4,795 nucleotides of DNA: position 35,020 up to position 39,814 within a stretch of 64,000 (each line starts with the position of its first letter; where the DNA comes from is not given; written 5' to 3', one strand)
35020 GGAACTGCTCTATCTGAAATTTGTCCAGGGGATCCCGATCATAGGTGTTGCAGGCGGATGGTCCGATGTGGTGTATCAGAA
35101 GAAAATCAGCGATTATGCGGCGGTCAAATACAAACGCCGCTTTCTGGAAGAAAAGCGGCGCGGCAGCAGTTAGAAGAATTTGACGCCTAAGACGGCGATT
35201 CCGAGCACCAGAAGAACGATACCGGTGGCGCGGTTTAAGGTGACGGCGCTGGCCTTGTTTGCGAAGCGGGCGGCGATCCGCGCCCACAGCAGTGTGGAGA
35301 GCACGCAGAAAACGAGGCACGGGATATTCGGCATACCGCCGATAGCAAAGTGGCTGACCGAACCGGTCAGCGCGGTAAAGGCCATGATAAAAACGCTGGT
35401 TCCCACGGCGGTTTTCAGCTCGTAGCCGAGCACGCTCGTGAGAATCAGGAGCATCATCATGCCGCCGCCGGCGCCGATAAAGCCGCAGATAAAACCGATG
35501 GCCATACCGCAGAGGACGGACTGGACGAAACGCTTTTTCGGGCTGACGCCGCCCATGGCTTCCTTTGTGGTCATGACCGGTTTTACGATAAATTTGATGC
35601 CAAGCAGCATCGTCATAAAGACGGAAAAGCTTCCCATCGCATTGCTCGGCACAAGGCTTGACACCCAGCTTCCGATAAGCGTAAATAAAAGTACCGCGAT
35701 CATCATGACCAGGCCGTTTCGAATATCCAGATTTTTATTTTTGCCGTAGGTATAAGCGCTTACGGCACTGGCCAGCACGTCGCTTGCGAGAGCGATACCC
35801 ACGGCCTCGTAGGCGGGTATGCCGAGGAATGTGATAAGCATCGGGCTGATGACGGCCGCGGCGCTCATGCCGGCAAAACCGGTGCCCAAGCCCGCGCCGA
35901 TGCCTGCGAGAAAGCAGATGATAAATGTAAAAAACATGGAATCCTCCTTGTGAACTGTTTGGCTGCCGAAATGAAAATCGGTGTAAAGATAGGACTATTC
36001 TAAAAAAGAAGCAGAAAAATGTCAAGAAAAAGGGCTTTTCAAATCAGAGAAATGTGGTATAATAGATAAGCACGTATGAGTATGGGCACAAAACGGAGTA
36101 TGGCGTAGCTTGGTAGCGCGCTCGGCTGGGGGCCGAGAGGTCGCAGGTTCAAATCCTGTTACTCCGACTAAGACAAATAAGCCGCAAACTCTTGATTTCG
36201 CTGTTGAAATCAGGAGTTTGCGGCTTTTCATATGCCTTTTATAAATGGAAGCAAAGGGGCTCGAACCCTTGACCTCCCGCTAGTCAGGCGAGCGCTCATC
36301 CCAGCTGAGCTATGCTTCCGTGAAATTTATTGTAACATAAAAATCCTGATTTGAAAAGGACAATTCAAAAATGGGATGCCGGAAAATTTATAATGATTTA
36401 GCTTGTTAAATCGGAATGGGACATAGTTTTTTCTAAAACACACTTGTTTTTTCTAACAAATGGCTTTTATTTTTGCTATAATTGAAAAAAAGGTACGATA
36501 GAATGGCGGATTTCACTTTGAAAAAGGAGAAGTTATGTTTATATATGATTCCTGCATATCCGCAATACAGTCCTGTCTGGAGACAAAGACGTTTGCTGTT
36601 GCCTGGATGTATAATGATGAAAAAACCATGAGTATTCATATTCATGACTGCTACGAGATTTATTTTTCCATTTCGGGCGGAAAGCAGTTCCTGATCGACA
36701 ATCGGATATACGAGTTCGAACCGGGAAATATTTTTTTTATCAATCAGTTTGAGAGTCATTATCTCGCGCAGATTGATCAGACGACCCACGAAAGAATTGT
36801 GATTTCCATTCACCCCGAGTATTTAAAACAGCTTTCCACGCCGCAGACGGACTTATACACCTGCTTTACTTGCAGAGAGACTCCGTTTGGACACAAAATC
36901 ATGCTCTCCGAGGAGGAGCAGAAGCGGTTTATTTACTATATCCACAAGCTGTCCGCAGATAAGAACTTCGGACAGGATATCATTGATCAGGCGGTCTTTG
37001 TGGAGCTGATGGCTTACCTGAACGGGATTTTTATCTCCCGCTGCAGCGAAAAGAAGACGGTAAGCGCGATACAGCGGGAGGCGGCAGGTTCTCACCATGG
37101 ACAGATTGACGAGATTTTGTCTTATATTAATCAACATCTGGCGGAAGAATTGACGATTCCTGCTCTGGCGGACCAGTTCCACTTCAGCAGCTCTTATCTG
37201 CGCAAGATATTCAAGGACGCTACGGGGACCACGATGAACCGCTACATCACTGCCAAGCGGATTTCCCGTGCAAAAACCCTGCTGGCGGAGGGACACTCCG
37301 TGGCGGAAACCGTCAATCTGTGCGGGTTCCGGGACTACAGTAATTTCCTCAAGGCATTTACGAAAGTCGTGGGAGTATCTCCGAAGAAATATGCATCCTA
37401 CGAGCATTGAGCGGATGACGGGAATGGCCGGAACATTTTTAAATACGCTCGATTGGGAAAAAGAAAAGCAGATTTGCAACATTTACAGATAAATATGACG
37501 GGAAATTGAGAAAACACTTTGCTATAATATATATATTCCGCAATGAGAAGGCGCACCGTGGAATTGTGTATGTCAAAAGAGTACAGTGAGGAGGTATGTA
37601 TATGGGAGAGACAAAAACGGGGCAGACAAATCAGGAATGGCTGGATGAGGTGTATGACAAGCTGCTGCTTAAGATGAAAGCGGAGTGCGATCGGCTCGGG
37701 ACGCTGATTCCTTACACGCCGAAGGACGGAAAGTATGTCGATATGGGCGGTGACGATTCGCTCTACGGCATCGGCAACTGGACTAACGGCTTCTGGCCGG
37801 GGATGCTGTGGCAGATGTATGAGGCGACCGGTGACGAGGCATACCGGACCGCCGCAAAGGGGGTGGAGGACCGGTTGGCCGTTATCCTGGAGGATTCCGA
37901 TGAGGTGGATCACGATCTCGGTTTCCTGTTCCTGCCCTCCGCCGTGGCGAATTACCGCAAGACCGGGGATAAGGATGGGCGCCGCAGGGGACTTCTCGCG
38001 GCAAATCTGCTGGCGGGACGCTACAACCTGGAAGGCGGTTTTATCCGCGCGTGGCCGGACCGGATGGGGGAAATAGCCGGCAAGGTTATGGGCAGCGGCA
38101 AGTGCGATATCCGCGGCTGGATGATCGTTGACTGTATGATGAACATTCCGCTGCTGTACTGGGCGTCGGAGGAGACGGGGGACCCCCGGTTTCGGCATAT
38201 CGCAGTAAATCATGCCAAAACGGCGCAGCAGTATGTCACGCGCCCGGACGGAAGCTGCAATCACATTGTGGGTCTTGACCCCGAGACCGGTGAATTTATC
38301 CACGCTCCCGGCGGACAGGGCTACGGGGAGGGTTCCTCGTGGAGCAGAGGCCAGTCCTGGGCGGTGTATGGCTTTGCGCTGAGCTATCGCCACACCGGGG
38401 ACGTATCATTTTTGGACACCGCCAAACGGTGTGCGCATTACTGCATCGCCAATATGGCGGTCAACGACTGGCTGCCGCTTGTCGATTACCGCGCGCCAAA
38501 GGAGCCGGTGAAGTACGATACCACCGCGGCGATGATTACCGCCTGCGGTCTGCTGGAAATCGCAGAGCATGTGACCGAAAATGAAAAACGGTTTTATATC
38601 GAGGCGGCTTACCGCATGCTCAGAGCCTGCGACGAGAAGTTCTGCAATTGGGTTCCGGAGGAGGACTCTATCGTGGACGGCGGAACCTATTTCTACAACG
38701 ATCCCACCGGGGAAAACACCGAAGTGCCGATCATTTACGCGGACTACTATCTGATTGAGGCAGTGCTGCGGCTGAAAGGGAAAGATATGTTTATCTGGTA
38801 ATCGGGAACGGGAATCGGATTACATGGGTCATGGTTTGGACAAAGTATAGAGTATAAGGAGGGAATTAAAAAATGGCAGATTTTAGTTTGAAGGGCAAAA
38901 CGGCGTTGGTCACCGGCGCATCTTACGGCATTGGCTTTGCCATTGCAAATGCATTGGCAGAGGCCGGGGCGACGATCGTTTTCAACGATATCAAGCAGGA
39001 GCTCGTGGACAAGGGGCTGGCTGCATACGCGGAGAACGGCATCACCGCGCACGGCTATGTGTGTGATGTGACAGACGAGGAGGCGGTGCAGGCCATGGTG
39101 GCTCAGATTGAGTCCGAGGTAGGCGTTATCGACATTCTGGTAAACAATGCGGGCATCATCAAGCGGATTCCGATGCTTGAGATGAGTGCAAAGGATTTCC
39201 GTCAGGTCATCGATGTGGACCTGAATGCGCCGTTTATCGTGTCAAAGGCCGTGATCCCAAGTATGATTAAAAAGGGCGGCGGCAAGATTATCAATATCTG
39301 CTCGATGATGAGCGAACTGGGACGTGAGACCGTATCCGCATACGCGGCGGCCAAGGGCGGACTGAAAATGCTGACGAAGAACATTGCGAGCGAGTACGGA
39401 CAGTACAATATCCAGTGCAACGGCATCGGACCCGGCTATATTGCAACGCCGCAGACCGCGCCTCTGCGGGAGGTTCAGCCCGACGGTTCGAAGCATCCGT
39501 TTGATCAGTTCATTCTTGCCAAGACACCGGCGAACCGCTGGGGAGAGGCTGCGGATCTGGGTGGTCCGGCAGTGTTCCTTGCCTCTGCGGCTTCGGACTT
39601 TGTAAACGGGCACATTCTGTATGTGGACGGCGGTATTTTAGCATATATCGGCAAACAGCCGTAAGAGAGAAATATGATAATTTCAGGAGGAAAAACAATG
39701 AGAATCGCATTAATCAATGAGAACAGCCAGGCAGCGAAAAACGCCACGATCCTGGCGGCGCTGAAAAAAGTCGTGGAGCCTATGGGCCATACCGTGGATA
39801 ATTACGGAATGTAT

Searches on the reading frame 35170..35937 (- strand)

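Call 40: search_protein_families(library=pfam, proteins=[window:35170-35937:-], max_evalue=0.001)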
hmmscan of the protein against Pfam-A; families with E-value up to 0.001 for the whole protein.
window:35170-35937:- (255 aa): 1 family
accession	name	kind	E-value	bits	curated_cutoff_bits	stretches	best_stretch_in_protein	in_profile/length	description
PF01925.25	TauE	-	9.4e-36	124.1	32.6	1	8-248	1-236/237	Sulfite exporter TauE/SafE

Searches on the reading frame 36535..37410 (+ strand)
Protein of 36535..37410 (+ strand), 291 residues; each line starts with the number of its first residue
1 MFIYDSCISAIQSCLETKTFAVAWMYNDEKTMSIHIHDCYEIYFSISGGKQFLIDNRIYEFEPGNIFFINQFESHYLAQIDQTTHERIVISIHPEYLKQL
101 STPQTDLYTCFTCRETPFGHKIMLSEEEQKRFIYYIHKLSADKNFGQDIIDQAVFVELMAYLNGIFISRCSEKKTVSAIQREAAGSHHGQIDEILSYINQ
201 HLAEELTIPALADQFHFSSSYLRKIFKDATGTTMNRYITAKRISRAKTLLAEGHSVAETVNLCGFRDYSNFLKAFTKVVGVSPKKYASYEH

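Call 40: search_protein_families(library=pfam, proteins=[window:36535-37410:+], max_evalue=0.001)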
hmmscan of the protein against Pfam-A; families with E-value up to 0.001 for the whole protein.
window:36535-37410:+ (291 aa): 3 families
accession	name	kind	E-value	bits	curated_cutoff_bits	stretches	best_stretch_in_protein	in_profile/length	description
PF12833.13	HTH_18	-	3.5e-20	72.5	33.6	1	211-287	1-78/80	Helix-turn-helix domain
PF00165.29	HTH_AraC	-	2e-15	56.9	26.6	1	198-239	1-42/42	Bacterial regulatory helix-turn-helix proteins, AraC family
PF02311.25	AraC_binding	-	2.9e-08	34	21.1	1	21-107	6-91/135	AraC-like ligand binding domain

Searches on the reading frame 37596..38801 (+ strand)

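Call 40: search_protein_families(library=pfam, proteins=[window:37596-38801:+], max_evalue=0.001)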
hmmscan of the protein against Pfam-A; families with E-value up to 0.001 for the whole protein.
window:37596-38801:+ (401 aa): 1 family
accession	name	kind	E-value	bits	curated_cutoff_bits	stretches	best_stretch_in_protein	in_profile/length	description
PF07470.19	Glyco_hydro_88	-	1.6e-16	60.7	26.6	1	61-266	28-216/352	Glycosyl Hydrolase Family 88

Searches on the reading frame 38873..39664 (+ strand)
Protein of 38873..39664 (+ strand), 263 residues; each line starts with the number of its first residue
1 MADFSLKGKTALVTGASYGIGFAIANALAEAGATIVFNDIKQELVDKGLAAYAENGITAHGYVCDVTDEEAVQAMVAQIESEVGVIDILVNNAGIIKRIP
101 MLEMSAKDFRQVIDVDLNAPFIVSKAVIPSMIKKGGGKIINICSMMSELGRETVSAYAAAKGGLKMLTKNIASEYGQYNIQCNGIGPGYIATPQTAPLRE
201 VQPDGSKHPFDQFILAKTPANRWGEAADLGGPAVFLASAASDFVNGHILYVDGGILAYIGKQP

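Call 40: search_protein_families(library=pfam, proteins=[window:38873-39664:+], max_evalue=0.001)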
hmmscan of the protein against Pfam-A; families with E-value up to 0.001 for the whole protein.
window:38873-39664:+ (263 aa): 5 families
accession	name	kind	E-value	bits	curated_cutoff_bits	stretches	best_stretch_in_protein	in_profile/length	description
PF13561.12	adh_short_C2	-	2.6e-62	210.9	27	1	15-255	1-235/236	Enoyl-(Acyl carrier protein) reductase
PF00106.31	adh_short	-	4.4e-59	199.7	26.6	1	9-200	1-192/195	short chain dehydrogenase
PF08659.16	KR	-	2.7e-14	53.9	22.6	1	10-164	2-156/180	KR domain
PF23441.1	SDR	-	1.2e-11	45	27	1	7-192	6-196/258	SDR-like rossmann domain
PF01370.27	Epimerase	-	0.00087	19.2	20.9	0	11-81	1-65/240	NAD dependent epimerase/dehydratase family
